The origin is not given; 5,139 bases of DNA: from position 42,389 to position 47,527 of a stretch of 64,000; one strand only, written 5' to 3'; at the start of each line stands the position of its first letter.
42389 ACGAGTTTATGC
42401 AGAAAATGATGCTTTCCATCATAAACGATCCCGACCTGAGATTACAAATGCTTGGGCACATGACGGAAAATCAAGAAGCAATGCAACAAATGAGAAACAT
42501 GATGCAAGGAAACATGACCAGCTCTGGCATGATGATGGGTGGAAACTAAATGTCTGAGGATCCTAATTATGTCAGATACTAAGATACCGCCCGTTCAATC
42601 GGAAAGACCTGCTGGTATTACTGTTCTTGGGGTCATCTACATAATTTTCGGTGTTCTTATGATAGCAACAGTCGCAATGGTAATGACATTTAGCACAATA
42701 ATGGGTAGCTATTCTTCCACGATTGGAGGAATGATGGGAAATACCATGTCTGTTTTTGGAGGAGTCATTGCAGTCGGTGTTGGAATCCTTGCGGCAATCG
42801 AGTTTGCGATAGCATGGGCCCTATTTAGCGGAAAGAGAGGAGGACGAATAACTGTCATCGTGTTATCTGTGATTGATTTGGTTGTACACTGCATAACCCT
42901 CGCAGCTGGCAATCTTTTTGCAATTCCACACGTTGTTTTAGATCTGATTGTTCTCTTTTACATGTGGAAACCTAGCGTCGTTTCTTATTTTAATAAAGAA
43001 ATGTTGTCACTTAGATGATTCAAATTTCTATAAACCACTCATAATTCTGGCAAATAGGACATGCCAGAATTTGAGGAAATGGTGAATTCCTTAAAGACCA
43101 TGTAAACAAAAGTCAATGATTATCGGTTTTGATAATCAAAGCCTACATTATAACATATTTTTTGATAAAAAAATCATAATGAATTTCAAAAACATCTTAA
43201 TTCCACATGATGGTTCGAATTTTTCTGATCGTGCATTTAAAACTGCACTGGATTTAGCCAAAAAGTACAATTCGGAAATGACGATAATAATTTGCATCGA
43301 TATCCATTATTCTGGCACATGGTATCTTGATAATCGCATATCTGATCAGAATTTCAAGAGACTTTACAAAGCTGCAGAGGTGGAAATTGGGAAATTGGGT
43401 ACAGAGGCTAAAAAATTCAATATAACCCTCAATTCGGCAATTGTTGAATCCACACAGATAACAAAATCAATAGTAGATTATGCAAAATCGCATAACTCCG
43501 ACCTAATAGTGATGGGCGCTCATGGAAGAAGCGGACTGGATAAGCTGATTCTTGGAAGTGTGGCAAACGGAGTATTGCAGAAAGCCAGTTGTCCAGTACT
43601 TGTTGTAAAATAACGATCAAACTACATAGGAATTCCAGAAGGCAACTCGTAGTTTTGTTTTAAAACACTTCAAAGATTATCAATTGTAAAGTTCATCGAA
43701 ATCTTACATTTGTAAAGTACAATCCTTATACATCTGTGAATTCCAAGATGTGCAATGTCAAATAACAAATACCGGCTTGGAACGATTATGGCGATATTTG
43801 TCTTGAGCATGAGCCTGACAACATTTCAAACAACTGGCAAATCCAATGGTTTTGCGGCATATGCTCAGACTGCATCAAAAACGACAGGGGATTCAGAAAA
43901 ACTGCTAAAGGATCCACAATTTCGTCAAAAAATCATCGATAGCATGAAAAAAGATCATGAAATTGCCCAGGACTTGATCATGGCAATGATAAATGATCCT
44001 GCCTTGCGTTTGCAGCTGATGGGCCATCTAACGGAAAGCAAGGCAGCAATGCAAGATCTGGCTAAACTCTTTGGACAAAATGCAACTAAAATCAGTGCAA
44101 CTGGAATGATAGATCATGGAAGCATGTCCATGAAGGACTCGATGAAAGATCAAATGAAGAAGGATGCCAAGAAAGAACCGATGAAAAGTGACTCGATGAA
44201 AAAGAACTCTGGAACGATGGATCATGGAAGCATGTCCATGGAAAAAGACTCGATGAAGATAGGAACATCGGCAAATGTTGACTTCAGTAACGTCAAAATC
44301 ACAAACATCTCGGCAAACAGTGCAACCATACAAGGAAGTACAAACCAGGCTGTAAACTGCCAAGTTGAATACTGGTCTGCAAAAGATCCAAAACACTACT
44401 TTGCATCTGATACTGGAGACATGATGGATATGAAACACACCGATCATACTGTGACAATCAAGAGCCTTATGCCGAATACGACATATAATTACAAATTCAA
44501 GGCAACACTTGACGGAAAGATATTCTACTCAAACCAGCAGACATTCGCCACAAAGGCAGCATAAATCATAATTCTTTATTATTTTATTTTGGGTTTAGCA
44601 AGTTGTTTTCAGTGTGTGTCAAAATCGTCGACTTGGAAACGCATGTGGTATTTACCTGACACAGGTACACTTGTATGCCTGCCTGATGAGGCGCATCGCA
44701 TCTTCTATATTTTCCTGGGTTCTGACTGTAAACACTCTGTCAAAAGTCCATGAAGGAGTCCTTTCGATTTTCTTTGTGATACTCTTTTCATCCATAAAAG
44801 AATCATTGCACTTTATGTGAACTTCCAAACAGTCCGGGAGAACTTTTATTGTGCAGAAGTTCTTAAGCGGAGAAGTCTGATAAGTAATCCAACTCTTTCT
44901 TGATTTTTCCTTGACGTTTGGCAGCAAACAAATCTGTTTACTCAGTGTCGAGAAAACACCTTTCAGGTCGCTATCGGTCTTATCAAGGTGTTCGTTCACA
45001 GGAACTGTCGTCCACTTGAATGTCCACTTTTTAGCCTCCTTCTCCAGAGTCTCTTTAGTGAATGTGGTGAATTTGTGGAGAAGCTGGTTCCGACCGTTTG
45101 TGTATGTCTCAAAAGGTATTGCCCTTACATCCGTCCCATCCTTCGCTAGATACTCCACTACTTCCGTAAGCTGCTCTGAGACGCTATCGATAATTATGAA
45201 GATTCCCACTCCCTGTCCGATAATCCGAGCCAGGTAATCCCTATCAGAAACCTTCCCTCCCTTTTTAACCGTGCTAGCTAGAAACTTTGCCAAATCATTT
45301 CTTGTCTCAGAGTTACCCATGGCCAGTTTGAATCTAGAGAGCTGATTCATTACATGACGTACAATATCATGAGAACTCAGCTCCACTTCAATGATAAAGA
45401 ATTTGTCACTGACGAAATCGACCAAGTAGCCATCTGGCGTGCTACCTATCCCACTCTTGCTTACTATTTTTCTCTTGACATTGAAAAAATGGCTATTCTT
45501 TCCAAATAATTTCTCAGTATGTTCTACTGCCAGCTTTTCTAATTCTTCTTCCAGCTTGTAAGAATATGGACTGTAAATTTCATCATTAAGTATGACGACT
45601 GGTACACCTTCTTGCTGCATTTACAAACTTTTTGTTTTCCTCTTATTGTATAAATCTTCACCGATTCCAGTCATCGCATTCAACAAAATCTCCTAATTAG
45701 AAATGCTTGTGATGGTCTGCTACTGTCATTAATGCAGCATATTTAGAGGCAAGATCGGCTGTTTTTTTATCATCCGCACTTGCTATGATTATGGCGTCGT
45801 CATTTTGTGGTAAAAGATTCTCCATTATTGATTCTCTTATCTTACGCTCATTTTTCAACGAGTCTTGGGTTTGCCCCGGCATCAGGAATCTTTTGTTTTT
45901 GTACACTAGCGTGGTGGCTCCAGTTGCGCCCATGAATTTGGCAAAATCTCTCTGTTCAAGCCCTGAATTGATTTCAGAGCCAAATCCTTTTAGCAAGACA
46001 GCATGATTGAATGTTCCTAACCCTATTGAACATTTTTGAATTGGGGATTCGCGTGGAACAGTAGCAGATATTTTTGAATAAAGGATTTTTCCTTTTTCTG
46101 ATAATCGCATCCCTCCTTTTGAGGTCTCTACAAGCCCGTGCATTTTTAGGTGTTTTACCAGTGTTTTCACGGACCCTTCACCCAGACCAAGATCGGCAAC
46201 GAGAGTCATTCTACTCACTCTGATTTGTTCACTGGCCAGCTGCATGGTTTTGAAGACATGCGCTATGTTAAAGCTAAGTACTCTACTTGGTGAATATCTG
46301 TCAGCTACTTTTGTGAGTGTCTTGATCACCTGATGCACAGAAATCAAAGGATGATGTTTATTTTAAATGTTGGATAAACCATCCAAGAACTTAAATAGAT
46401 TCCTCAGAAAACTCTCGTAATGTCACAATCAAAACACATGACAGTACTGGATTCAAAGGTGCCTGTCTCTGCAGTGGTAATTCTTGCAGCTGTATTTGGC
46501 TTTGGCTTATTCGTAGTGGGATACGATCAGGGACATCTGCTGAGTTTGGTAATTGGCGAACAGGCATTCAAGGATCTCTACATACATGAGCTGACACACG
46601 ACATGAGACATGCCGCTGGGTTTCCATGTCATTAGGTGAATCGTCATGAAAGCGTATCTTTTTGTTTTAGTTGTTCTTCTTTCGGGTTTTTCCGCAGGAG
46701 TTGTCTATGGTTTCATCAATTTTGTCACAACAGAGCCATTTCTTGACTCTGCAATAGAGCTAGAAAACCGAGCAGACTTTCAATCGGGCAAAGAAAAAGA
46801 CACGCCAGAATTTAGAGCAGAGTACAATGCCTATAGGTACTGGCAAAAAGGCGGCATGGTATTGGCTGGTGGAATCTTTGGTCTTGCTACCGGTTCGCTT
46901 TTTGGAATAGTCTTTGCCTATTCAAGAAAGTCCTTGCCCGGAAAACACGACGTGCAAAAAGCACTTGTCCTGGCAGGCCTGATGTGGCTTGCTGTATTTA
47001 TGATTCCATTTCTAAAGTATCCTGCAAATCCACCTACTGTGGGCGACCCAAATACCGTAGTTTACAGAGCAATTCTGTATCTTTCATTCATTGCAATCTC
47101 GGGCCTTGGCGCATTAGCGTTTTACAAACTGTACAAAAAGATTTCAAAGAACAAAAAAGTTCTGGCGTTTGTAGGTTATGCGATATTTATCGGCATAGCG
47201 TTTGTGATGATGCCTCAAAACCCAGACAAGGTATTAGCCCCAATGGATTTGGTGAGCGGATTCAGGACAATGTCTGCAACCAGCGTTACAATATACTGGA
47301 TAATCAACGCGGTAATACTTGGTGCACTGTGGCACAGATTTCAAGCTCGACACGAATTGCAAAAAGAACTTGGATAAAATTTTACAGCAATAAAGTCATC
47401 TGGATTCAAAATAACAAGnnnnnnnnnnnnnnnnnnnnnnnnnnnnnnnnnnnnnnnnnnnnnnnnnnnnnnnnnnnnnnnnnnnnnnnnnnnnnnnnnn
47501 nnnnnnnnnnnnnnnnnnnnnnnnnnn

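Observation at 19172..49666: Island-wide regulon: at least 15 copies of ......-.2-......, a CopY-box look-alike in an archaeon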

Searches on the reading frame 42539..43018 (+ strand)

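Call 12: search_protein_families(library=pfam, proteins=[window:42539-43018:+], max_evalue=0.01)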
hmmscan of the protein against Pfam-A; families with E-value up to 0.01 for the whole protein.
window:42539-43018:+ (159 aa): 1 family
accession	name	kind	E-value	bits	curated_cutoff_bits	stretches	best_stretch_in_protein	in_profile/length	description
PF23636.1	DUF7144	-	0.0032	18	27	1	76-142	47-110/115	Domain of unknown function (DUF7144)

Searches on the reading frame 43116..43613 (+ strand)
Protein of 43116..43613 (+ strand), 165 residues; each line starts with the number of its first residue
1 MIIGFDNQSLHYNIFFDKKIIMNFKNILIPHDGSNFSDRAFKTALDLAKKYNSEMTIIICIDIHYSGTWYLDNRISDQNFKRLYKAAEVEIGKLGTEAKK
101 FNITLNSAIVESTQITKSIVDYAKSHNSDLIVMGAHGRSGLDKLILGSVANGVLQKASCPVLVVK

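Call 12: search_protein_families(library=pfam, proteins=[window:43116-43613:+], max_evalue=0.01)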
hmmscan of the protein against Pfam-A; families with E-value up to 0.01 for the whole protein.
window:43116-43613:+ (165 aa): 1 family
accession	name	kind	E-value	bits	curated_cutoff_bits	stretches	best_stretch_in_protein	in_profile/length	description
PF00582.32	Usp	-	3e-31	109.3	24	1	24-165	2-141/141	Universal stress protein family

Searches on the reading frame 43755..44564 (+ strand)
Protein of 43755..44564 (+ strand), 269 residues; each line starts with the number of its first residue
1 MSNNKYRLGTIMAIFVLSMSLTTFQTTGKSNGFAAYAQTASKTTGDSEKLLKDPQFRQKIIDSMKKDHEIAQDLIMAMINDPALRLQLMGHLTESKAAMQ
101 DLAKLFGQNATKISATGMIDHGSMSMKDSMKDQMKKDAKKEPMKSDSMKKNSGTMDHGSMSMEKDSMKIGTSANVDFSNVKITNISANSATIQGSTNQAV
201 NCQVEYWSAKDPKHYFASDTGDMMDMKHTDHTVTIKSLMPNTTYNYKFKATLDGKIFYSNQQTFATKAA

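Call 12: search_protein_families(library=pfam, proteins=[window:43755-44564:+], max_evalue=0.01)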
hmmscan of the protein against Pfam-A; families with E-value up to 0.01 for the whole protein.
window:43755-44564:+ (269 aa): 3 families
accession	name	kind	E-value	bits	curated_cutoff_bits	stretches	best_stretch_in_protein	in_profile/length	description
PF16656.11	Pur_ac_phosph_N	-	7.2e-06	26.9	30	1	180-266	6-93/93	Purple acid Phosphatase, N-terminal domain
PF19498.4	DUF6033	-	0.0041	17.4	25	0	69-150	50-132/205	Protein of unknown function (DUF6033)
PF00041.27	fn3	-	0.0077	16.9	25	0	178-251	4-69/84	Fibronectin type III domain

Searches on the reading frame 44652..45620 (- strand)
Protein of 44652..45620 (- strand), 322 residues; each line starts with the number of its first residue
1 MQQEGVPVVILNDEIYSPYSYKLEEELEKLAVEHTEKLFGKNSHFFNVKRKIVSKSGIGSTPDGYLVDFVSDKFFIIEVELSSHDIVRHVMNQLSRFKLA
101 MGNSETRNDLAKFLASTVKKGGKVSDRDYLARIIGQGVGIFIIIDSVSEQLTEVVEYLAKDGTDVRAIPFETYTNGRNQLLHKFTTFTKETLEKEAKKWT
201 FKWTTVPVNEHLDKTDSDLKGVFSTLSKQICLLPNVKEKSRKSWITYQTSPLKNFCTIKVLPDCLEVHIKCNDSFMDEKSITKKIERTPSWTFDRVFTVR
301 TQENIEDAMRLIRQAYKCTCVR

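Call 12: search_protein_families(library=pfam, proteins=[window:44652-45620:-], max_evalue=0.01)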
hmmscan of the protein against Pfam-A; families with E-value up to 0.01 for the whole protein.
window:44652-45620:- (322 aa): 1 family
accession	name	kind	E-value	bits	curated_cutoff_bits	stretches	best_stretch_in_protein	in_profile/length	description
PF18899.5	DUF5655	-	3.7e-07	30.6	24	1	210-317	3-107/109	Domain of unknown function (DUF5655)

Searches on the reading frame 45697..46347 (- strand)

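Call 12: search_protein_families(library=pfam, proteins=[window:45697-46347:-], max_evalue=0.01)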
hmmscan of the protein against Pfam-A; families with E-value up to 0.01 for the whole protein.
window:45697-46347:- (216 aa): 3 families
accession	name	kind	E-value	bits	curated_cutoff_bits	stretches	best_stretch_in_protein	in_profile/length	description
PF14544.11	DUF4443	-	6.5e-26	90.7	27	1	110-208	1-99/100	Domain of unknown function (DUF4443)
PF21715.3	CggR_N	-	5.2e-07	29.7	30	1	43-95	17-69/71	CggR N-terminal DNA binding domain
PF22167.2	PH0730-like_N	-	4.7e-06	27.1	30.2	1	45-87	17-59/60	PH0730-like, N-terminal domain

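Call 54: search_protein_families(library=ncbifam, proteins=[window:45697-46347:-], max_evalue=0.001)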
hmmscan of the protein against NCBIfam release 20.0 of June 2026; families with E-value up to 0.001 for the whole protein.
window:45697-46347:- (216 aa): 0 families

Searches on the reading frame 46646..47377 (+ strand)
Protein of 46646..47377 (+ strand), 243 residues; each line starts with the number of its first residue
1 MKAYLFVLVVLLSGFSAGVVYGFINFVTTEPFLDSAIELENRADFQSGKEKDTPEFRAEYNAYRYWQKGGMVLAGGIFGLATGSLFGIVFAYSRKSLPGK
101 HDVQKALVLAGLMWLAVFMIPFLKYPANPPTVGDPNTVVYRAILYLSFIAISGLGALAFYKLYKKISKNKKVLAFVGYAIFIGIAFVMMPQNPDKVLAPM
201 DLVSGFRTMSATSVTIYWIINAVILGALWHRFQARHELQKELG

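Call 12: search_protein_families(library=pfam, proteins=[window:46646-47377:+], max_evalue=0.01)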
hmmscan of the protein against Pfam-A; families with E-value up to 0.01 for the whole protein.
window:46646-47377:+ (243 aa): 2 families
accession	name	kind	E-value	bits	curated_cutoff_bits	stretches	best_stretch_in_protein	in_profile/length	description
PF09490.15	CbtA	-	5.8e-53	180.6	30.7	1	6-229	4-238/239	Probable cobalt transporter subunit (CbtA)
PF11700.14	ATG22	-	0.0047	16.1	24.1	1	78-181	203-297/482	Vacuole effluxer Atg22 like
